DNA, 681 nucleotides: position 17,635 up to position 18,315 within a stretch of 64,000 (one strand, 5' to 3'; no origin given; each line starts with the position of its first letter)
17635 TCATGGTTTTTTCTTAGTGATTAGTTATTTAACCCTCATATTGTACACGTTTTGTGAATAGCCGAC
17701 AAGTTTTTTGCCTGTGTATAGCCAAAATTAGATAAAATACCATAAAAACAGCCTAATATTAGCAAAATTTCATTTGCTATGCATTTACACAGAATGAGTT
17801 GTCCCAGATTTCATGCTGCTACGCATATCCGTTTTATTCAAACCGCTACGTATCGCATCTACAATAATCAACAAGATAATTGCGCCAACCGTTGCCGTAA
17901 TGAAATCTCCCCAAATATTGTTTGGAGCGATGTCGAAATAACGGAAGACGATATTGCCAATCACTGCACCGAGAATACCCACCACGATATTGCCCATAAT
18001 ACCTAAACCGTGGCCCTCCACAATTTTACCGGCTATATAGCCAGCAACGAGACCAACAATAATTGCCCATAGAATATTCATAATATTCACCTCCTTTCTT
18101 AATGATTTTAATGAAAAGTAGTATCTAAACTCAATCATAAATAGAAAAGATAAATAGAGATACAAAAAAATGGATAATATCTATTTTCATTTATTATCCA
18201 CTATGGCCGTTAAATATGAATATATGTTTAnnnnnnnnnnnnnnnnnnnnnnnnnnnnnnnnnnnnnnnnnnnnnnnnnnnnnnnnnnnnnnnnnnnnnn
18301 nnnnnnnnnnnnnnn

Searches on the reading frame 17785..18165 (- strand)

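Call 20: search_protein_families(library=pfam, proteins=[window:17785-18165:-], max_evalue=0.001)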
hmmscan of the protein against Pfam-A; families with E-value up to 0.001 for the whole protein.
window:17785-18165:- (126 aa): 1 family
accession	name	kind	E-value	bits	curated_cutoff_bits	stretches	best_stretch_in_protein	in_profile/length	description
PF04226.18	Transgly_assoc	-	1.4e-12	48.1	25.3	1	60-106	1-48/49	Transglycosylase associated protein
